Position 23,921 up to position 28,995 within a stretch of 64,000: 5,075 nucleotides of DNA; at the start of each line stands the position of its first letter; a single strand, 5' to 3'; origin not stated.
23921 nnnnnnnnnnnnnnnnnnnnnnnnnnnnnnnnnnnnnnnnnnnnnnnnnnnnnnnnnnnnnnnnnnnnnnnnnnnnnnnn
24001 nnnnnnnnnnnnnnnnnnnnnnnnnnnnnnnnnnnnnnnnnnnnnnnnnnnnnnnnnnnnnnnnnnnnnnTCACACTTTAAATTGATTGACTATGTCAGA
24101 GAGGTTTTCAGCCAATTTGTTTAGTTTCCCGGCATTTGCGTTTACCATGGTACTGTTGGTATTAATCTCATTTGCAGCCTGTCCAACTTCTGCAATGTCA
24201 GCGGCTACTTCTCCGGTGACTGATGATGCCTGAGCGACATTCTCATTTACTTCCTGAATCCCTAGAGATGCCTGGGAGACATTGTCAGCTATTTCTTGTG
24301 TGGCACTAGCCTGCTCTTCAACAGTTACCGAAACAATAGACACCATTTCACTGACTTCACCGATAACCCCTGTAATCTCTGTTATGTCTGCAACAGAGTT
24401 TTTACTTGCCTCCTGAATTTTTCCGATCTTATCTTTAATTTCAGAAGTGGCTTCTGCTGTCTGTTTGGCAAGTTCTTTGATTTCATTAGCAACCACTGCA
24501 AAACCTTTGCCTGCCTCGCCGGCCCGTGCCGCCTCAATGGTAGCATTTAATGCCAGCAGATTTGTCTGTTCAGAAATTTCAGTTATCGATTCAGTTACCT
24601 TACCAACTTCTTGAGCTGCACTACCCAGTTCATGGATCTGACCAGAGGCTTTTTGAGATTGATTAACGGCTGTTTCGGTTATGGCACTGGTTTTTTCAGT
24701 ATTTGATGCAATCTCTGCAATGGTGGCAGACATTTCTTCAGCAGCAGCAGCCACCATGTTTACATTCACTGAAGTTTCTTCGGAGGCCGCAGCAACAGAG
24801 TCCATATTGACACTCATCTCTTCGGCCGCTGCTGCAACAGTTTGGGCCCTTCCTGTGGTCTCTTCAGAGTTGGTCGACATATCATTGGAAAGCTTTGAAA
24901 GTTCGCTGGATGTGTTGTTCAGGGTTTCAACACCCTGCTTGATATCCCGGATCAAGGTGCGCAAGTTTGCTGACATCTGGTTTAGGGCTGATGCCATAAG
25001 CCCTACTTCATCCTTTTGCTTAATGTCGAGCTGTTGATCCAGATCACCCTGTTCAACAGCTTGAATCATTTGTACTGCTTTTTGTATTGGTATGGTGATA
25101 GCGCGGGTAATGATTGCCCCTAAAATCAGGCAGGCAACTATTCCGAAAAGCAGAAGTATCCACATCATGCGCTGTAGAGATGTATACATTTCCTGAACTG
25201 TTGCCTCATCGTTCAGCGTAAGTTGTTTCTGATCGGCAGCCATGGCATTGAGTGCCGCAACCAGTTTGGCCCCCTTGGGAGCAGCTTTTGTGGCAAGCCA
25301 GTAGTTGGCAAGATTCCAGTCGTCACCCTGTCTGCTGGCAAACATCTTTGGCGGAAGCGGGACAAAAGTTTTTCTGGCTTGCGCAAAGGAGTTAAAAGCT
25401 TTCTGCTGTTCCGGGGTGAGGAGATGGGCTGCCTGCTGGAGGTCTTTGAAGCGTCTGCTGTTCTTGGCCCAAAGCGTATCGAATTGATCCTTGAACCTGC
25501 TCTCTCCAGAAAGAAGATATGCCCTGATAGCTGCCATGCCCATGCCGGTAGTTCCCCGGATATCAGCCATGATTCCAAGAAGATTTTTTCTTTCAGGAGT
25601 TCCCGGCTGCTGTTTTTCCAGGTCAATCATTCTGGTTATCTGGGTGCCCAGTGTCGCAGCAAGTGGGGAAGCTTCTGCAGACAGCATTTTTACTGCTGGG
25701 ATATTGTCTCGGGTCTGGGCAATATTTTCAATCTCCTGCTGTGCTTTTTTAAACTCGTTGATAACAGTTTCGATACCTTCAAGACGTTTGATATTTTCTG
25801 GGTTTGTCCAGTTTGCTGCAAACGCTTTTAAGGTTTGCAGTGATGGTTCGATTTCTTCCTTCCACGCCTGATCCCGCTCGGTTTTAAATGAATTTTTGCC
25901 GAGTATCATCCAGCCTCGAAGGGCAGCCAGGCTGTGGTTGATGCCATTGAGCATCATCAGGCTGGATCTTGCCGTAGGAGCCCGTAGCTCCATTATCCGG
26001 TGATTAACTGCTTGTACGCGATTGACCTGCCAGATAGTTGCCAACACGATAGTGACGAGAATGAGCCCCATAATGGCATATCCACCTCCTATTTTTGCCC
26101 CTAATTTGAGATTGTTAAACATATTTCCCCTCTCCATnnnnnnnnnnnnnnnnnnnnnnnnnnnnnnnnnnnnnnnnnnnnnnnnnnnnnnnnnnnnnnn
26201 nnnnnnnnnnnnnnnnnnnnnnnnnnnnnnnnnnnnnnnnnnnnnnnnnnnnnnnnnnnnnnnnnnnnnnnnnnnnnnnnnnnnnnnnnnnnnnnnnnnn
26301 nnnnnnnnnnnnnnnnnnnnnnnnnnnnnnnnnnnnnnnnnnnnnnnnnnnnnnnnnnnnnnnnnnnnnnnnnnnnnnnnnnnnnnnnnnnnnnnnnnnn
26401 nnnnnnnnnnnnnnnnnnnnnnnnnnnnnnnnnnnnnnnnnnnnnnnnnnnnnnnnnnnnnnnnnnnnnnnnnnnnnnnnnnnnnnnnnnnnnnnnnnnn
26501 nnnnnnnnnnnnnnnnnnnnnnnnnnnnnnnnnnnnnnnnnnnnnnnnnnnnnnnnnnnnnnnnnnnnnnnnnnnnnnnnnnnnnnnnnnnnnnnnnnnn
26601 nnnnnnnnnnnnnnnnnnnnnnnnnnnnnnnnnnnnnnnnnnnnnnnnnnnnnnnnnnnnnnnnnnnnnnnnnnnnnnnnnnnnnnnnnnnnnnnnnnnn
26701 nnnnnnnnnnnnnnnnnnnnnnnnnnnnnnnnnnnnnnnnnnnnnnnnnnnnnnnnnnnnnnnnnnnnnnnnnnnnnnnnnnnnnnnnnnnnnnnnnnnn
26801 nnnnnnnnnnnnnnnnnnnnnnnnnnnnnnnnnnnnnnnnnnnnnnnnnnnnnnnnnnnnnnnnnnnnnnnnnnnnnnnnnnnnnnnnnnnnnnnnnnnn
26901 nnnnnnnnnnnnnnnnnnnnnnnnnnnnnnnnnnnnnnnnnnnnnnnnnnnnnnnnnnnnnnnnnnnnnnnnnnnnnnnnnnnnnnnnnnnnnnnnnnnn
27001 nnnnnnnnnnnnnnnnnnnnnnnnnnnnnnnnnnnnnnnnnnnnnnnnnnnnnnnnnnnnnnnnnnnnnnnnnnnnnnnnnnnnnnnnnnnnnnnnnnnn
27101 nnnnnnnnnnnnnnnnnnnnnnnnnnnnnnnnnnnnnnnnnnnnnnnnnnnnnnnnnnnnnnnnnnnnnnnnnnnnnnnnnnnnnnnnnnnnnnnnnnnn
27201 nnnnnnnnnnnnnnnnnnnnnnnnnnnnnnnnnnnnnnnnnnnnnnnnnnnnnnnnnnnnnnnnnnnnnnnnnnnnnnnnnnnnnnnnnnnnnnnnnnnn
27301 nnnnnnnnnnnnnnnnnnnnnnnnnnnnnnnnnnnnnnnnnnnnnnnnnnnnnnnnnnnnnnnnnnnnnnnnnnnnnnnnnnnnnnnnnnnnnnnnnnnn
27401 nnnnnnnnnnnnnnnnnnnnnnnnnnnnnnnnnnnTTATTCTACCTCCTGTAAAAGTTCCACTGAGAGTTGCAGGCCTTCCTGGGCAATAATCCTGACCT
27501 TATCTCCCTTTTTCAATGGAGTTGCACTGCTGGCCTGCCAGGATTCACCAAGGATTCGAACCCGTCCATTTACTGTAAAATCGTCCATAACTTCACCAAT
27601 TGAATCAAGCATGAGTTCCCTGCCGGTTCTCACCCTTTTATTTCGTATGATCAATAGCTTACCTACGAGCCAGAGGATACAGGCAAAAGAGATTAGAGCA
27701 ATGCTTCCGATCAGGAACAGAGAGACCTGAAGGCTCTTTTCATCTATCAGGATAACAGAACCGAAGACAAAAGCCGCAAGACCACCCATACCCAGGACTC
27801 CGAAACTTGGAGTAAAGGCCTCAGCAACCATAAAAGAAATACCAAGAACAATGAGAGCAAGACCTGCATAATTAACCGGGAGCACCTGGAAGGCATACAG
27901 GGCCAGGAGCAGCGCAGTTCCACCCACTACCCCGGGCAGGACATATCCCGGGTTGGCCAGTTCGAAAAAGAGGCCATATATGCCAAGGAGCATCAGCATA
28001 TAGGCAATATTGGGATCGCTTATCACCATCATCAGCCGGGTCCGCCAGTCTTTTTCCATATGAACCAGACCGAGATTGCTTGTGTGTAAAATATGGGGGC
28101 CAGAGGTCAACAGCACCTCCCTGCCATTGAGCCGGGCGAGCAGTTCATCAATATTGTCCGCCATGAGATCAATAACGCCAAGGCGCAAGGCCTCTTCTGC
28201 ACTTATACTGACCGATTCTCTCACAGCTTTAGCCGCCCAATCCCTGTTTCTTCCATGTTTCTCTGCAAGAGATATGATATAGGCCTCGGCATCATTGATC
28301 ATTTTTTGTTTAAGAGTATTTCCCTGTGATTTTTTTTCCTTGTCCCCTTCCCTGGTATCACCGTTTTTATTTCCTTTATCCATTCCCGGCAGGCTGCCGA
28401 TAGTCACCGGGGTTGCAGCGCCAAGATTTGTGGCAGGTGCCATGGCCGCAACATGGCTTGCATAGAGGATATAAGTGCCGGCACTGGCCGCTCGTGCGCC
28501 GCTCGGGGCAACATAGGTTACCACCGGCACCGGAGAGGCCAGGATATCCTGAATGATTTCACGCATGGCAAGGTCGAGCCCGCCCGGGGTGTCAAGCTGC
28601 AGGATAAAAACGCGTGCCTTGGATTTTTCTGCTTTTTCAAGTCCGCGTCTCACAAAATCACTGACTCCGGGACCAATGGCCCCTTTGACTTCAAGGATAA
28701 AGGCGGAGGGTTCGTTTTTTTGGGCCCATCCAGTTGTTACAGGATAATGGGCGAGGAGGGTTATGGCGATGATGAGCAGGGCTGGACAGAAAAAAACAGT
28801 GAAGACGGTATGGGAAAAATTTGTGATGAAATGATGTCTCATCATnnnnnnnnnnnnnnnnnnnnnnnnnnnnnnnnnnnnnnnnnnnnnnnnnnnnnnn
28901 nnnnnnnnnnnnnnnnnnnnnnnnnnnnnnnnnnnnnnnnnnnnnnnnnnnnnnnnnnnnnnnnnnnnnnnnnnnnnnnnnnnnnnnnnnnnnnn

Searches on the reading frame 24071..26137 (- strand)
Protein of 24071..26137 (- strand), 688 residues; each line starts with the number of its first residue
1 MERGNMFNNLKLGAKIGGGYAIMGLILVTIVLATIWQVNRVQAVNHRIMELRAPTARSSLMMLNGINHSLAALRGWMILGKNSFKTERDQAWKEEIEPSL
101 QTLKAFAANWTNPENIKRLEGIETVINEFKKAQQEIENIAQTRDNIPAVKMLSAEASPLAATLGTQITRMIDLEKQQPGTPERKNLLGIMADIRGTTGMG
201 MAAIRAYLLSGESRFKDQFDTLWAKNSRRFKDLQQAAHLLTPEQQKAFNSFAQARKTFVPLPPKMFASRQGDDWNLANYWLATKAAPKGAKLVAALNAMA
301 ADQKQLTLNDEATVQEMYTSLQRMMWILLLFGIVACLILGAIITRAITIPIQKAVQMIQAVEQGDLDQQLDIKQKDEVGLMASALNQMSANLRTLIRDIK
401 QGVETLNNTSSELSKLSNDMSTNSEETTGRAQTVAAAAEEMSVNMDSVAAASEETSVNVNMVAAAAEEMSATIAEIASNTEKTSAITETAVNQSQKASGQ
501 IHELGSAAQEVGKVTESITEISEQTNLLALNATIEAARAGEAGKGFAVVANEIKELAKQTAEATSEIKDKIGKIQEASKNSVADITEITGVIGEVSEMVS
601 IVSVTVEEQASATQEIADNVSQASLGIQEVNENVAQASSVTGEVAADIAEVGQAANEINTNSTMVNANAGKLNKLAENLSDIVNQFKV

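Call 8: search_protein_families(library=pfam, proteins=[window:24071-26137:-])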
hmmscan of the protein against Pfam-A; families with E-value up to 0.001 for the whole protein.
window:24071-26137:- (688 aa): 3 families
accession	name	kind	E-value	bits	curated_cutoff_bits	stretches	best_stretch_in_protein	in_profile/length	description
PF00015.26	MCPsignal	-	7.2e-32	111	34.6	1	475-651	2-168/172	Methyl-accepting chemotaxis protein (MCP) signalling domain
PF00672.30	HAMP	-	6.3e-12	46.1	25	1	343-394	2-53/53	HAMP domain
PF12729.13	4HB_MCP_1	-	1.8e-07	31.4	27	1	9-177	1-169/181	Four helix bundle sensory module for signal transduction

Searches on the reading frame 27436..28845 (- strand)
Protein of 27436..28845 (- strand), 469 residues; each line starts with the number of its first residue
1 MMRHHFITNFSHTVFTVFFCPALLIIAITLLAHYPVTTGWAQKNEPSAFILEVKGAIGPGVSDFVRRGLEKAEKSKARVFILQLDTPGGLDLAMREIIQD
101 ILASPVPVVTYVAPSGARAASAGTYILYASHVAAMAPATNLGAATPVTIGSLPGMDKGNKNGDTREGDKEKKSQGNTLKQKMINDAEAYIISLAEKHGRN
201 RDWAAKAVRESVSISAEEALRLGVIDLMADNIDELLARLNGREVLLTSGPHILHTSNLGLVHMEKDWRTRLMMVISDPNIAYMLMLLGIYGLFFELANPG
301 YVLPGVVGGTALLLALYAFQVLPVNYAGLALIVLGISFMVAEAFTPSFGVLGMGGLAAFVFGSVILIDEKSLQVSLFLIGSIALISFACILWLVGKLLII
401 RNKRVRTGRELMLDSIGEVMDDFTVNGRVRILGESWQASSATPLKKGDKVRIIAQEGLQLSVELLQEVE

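Call 8: search_protein_families(library=pfam, proteins=[window:27436-28845:-])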
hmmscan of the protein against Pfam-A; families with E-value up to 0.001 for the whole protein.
window:27436-28845:- (469 aa): 3 families
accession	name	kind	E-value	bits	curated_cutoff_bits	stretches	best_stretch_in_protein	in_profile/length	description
PF24961.1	NfeD_membrane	-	2.2e-27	95.9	26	1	279-394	1-117/119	NfeD integral membrane domain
PF25145.1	NfeD1b_N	-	1.4e-18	67.6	40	1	49-240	3-180/189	NfeD1b, N-terminal domain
PF01957.25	NfeD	-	1.9e-12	47.6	29.1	1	410-463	2-56/57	NfeD-like C-terminal, partner-binding domain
